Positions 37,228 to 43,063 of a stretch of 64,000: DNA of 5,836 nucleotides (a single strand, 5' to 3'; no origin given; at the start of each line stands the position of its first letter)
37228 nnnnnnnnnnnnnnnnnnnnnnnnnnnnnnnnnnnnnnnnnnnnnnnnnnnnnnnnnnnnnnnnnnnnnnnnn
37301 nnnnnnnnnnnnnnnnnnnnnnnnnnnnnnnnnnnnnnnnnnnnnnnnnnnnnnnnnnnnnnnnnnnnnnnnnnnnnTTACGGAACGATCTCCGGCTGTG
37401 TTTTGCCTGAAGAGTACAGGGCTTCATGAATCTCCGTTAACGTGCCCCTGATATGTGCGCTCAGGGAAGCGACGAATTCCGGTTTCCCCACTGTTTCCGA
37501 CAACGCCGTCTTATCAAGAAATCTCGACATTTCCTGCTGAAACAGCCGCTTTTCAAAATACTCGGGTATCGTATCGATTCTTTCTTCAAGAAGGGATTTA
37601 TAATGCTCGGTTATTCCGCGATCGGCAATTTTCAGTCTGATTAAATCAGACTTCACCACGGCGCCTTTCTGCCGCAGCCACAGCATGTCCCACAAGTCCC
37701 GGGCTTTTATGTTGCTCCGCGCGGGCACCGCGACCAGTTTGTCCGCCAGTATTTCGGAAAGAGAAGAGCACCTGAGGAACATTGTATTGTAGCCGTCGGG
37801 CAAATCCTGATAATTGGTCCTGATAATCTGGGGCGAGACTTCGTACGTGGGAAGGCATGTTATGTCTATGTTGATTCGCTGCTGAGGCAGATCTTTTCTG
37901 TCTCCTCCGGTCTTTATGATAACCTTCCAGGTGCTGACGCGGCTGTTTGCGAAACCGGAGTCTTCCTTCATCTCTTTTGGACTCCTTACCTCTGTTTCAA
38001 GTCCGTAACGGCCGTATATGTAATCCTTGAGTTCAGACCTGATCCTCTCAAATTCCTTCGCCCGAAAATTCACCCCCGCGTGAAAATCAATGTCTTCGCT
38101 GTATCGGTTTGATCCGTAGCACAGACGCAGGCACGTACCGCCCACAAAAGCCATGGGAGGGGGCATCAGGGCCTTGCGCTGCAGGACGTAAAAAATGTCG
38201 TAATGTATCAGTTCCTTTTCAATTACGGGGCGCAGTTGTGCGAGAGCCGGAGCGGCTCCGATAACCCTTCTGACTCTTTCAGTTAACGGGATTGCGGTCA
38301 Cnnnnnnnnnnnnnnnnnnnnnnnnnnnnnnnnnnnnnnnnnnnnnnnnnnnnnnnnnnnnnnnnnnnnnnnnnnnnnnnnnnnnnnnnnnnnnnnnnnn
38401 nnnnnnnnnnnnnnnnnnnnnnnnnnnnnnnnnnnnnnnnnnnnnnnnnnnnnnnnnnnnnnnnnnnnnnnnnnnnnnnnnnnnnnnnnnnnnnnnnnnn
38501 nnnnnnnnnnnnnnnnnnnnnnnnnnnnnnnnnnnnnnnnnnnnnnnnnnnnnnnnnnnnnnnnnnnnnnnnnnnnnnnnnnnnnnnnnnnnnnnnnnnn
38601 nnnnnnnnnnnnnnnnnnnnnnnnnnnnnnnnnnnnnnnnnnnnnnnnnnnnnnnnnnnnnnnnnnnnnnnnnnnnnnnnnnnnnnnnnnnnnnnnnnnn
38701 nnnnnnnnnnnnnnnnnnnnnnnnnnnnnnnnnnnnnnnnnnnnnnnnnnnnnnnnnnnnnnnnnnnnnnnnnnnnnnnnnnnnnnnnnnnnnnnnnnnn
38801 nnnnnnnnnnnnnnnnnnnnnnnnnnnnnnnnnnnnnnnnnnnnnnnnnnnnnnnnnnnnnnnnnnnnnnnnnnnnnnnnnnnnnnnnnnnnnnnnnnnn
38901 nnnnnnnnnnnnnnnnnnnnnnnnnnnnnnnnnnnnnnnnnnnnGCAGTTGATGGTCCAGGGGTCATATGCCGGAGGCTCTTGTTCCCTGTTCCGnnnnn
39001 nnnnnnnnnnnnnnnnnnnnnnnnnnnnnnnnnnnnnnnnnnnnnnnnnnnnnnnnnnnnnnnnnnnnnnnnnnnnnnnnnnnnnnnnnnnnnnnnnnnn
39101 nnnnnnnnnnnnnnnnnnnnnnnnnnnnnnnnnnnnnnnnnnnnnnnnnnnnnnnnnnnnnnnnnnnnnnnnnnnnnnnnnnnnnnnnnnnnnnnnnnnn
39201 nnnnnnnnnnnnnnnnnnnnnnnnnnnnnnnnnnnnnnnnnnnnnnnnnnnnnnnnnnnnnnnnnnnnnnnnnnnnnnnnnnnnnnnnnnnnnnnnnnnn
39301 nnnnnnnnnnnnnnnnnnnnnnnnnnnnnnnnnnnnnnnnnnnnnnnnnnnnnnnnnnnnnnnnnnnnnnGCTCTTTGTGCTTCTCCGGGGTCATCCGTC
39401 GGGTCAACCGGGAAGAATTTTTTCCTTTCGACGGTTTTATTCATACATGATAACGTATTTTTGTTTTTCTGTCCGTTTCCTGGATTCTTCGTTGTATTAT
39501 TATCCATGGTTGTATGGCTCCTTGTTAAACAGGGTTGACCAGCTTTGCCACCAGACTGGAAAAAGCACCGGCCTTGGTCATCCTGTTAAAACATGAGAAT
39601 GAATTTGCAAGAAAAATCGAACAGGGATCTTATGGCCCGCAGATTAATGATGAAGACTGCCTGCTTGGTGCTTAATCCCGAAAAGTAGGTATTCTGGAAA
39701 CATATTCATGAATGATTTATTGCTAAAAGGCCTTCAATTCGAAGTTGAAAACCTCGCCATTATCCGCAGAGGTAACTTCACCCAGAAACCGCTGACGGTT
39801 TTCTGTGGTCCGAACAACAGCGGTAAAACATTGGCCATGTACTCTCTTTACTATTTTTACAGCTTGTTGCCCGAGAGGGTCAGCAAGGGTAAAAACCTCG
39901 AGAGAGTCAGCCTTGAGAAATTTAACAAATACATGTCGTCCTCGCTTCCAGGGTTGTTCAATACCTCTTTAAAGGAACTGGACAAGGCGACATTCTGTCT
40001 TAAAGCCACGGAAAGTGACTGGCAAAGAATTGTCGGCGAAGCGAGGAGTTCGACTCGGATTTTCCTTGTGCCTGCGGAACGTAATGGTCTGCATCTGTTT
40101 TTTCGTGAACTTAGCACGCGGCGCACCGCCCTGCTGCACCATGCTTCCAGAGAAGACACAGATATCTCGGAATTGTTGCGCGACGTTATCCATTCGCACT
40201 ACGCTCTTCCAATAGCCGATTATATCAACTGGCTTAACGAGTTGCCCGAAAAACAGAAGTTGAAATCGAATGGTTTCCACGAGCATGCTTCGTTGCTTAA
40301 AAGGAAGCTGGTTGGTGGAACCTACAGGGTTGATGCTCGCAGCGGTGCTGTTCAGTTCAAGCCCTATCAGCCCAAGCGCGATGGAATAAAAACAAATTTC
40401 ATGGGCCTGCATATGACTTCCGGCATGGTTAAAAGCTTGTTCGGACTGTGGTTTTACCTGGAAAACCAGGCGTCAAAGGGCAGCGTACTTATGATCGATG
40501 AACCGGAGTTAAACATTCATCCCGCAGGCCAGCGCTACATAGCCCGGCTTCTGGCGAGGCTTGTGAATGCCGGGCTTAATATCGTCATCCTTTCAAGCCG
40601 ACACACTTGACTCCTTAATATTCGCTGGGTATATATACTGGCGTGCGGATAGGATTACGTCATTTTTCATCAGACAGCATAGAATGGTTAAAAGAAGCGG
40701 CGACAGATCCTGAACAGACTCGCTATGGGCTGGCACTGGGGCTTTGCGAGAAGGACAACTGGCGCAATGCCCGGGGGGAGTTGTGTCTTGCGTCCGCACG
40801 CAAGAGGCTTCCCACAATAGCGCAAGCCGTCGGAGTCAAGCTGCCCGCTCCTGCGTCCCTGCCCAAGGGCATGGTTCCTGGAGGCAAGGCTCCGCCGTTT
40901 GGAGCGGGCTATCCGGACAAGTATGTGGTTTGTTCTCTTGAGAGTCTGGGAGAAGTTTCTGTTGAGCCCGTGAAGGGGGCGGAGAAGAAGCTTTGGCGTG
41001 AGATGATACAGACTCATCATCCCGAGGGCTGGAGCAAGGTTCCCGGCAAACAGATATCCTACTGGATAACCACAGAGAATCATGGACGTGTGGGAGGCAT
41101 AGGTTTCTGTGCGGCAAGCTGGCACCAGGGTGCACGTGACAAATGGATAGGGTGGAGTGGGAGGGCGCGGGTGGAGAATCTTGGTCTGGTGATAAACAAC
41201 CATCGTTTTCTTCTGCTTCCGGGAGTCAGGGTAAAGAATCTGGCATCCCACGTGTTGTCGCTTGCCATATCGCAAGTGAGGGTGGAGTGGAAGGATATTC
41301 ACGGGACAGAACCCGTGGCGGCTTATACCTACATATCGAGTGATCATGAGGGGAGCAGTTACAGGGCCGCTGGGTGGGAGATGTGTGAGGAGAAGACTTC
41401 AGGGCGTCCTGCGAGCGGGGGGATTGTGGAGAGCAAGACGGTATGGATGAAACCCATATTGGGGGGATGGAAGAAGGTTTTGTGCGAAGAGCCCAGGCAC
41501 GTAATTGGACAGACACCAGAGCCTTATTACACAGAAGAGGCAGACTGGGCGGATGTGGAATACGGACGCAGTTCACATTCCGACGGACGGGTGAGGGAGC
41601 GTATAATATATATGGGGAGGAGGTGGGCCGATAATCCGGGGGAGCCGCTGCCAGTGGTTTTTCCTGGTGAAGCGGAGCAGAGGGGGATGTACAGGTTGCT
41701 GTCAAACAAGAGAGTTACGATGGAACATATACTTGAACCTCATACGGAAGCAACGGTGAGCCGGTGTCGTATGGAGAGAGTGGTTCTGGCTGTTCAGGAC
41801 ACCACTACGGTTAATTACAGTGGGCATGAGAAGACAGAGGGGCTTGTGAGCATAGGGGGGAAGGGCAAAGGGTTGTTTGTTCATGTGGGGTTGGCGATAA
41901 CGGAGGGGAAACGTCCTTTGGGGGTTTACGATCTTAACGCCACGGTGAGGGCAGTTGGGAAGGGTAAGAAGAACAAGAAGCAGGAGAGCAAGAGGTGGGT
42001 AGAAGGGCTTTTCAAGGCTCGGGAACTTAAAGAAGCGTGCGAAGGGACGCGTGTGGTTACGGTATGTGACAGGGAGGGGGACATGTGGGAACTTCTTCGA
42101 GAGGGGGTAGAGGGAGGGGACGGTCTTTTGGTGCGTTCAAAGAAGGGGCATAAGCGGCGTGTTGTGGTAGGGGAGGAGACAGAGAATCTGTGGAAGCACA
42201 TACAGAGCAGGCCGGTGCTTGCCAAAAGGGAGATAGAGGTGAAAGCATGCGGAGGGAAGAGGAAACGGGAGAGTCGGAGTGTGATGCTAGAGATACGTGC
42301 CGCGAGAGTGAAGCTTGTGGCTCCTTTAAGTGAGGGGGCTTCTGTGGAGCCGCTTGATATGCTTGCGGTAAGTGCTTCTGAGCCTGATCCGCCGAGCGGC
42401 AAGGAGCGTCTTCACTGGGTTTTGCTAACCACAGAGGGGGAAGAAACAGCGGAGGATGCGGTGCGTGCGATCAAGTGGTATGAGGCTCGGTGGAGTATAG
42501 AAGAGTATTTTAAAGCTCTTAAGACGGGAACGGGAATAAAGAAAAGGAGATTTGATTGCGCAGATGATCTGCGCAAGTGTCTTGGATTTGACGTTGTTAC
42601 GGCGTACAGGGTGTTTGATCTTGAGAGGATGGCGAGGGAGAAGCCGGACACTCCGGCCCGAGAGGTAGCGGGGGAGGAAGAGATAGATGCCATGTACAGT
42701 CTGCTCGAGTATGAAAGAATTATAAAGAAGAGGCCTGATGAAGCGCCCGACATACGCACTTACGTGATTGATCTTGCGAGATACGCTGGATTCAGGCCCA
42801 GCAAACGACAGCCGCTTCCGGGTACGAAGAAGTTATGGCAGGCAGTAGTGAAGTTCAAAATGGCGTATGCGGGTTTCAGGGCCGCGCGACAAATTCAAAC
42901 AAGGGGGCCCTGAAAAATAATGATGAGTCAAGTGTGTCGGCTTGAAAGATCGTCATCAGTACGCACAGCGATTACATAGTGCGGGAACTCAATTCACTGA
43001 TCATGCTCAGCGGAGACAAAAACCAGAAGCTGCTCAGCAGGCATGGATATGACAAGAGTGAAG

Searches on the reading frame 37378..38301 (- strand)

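Call 45: search_protein_families(library=pfam, proteins=[window:37378-38301:-], max_evalue=0.001)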
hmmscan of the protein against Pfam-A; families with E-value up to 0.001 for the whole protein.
window:37378-38301:- (307 aa): 1 family
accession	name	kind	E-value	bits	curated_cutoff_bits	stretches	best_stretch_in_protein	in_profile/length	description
PF08843.17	AbiEii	-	6e-31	108.6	22.5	1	40-265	3-223/238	Nucleotidyl transferase AbiEii toxin, Type IV TA system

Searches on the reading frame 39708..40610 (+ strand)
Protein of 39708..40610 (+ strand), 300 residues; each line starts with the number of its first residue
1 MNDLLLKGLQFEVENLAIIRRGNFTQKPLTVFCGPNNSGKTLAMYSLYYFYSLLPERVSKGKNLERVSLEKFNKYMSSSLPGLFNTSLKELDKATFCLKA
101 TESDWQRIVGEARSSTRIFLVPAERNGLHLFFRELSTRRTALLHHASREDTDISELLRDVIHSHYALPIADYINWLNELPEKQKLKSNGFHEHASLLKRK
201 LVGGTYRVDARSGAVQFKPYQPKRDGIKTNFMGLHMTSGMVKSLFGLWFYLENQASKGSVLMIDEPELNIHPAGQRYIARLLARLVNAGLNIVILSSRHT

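Call 45: search_protein_families(library=pfam, proteins=[window:39708-40610:+], max_evalue=0.001)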
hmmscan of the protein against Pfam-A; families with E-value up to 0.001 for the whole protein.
window:39708-40610:+ (300 aa): 2 families
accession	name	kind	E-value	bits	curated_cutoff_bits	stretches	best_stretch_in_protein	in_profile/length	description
PF13175.12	AAA_15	-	1.7e-13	51.4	32.1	2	198-296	291-367/374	AAA ATPase domain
PF13304.12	AAA_21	-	1.4e-10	42.2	27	1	217-286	221-287/304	AAA domain, putative AbiEii toxin, Type IV TA system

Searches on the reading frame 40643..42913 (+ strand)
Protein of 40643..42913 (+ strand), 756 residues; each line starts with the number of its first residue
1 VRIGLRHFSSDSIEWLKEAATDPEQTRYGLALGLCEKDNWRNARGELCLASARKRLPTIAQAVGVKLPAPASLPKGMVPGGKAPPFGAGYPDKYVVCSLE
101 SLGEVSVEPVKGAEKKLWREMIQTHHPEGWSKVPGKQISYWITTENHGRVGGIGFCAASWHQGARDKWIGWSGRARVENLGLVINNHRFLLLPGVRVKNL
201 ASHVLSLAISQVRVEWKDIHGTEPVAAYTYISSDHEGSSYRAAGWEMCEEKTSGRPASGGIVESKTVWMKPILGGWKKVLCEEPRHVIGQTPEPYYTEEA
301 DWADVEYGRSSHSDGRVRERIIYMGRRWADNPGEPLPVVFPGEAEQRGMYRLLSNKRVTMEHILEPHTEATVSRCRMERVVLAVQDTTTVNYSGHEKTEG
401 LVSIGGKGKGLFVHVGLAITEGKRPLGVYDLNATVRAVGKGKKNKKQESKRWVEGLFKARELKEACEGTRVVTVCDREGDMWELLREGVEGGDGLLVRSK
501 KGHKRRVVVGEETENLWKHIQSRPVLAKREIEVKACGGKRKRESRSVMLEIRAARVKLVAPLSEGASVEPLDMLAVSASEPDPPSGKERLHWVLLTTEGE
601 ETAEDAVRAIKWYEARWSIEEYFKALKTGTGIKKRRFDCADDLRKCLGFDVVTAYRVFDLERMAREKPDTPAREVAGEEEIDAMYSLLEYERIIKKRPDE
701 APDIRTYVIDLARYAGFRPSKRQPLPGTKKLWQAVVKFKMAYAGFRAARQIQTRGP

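Call 45: search_protein_families(library=pfam, proteins=[window:40643-42913:+], max_evalue=0.001)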
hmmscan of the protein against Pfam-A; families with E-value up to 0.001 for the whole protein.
window:40643-42913:+ (756 aa): 3 families
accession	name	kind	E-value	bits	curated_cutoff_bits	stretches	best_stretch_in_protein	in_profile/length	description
PF14236.12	DruA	-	1.7e-22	80.4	27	1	111-225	56-174/297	Druantia protein DruA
PF14706.11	Tnp_DNA_bind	-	0.00011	22.3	24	1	301-358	1-58/58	Transposase DNA-binding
PF02281.22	Dimer_Tnp_Tn5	-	0.00064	20.4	26.7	0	652-751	1-95/99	Transposase Tn5 dimerisation domain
